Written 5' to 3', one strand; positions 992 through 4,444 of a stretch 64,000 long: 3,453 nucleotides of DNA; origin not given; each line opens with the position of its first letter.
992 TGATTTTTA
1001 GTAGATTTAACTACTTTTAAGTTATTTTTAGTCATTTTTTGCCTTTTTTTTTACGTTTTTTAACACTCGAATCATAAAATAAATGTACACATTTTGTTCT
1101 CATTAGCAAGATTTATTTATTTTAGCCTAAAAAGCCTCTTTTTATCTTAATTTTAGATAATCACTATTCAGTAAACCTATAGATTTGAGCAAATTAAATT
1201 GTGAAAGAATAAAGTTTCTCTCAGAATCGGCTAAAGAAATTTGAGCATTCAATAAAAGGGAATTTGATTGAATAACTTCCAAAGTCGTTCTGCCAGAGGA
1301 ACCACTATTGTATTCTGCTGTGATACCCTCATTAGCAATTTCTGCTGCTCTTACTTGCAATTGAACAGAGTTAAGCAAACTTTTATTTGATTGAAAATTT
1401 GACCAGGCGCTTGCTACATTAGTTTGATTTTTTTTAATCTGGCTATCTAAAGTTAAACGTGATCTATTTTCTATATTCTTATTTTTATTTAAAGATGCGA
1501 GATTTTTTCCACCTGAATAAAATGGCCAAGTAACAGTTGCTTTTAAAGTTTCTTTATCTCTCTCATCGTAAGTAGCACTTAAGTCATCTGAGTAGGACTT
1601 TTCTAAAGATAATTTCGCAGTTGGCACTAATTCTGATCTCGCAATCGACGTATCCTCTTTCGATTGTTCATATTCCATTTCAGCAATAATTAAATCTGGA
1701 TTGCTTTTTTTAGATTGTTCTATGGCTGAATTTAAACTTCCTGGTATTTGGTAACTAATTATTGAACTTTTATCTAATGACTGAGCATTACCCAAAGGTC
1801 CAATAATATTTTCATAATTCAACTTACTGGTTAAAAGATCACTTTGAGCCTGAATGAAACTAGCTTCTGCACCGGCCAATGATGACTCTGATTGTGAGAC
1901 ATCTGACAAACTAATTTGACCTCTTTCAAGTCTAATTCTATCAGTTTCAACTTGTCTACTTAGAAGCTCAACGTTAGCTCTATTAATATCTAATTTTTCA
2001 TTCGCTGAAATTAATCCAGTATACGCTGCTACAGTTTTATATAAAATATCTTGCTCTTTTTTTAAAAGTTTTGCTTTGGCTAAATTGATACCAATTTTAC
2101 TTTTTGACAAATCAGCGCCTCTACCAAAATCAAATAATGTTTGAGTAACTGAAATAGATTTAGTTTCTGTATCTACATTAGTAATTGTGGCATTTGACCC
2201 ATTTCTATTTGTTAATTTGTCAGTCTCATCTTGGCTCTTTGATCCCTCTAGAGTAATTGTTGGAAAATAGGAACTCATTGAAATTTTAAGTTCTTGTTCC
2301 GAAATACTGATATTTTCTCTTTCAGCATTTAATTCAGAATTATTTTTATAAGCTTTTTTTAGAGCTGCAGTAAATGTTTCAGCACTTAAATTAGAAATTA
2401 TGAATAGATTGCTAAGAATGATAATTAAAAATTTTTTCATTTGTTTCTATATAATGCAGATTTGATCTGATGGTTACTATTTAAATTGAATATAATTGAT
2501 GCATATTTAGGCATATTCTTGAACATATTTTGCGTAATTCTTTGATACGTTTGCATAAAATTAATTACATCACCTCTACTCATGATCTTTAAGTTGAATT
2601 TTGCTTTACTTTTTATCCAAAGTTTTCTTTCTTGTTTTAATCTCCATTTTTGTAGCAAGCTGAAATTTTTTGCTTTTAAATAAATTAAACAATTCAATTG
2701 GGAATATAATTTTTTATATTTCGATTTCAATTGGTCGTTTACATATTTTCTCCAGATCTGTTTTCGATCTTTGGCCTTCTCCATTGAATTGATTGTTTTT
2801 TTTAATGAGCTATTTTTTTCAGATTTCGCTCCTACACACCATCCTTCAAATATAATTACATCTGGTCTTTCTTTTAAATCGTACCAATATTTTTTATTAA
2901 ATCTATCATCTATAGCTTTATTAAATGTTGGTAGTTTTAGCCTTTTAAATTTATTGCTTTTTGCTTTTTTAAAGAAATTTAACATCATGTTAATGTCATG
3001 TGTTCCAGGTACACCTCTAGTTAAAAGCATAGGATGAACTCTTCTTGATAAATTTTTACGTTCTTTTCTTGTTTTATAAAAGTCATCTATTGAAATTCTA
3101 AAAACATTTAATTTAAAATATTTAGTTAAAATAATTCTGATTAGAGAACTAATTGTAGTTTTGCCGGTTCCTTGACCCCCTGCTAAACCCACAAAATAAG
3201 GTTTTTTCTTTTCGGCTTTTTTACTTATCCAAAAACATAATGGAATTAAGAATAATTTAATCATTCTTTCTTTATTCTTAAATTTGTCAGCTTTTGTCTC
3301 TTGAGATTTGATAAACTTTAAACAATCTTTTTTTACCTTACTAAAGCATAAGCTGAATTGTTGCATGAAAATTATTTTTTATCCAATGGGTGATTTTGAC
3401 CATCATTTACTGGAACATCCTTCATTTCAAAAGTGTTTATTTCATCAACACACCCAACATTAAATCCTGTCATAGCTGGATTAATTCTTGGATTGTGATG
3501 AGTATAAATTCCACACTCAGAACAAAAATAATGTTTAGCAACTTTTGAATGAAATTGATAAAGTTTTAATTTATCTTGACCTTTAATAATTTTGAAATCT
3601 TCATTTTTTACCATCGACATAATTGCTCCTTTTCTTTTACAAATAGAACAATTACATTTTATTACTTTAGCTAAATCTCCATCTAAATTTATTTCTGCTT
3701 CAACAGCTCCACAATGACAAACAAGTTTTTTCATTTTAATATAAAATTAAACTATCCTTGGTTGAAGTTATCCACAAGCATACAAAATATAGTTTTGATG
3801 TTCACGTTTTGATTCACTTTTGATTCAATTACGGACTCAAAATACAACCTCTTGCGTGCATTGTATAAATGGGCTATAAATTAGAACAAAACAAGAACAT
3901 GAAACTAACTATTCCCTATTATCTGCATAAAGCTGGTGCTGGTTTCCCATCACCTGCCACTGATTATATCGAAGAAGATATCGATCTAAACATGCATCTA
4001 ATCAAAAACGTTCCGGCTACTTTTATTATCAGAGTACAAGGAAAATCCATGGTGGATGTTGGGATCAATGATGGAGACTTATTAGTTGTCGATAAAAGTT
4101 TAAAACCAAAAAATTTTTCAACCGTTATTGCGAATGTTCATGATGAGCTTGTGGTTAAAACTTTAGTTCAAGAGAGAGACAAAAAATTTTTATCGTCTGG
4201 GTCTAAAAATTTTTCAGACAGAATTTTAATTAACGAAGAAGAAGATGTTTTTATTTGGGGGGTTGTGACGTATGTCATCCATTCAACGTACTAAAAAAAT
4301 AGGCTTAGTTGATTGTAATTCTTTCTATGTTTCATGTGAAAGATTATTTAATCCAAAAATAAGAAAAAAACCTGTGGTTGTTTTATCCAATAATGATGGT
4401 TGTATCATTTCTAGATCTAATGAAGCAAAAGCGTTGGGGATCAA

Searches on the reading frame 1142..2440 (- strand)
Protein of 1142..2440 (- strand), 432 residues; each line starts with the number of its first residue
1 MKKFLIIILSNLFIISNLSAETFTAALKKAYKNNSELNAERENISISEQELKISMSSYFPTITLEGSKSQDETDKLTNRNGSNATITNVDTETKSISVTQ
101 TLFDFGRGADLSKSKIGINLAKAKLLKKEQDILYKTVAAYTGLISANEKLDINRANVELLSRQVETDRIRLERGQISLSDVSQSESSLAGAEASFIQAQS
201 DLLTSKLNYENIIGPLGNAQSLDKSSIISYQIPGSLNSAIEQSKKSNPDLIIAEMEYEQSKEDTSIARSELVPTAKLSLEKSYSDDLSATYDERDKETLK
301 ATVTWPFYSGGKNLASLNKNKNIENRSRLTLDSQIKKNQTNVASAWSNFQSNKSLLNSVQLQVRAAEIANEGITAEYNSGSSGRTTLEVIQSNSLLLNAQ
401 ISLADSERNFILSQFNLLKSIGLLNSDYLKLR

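Call 71: search_protein_families(library=pfam, proteins=[window:1142-2440:-], max_evalue=0.001)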
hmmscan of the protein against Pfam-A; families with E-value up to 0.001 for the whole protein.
window:1142-2440:- (432 aa): 1 family
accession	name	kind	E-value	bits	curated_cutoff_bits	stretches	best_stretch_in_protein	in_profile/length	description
PF02321.23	OEP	-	1.2e-52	178.9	22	2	25-214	3-187/187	Outer membrane efflux protein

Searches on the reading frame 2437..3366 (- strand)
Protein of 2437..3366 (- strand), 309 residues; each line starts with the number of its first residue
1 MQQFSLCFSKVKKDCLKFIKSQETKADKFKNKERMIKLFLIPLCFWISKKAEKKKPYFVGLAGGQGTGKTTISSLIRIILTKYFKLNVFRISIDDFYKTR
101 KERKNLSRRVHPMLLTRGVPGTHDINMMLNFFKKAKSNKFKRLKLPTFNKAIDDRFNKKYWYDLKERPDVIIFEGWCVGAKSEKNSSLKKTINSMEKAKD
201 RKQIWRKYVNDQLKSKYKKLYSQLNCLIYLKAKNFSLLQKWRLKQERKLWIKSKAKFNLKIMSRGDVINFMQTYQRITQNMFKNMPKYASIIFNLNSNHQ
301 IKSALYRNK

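Call 71: search_protein_families(library=pfam, proteins=[window:2437-3366:-], max_evalue=0.001)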
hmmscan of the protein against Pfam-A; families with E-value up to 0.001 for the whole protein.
window:2437-3366:- (309 aa): 1 family
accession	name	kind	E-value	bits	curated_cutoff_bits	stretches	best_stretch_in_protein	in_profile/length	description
PF00485.24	PRK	-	0.00013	22.3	22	1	58-175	1-116/196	Phosphoribulokinase / Uridine kinase family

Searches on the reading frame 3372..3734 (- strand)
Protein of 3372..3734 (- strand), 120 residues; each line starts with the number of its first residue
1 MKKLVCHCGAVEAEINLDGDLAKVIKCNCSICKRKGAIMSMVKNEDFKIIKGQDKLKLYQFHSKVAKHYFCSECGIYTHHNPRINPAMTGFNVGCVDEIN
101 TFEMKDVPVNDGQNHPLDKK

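Call 71: search_protein_families(library=pfam, proteins=[window:3372-3734:-], max_evalue=0.001)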
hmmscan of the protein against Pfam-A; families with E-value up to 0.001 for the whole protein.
window:3372-3734:- (120 aa): 1 family
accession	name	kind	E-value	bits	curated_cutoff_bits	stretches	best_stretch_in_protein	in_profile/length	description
PF04828.22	GFA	-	1.1e-15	58.1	24.3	1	5-102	5-105/115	Glutathione-dependent formaldehyde-activating enzyme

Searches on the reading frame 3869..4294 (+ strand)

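Call 71: search_protein_families(library=pfam, proteins=[window:3869-4294:+], max_evalue=0.001)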
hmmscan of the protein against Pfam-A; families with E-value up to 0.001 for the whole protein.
window:3869-4294:+ (141 aa): 1 family
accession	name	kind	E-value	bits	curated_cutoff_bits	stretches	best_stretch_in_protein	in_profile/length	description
PF00717.28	Peptidase_S24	-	7.7e-22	77.6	23.3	1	17-133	2-115/116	Peptidase S24-like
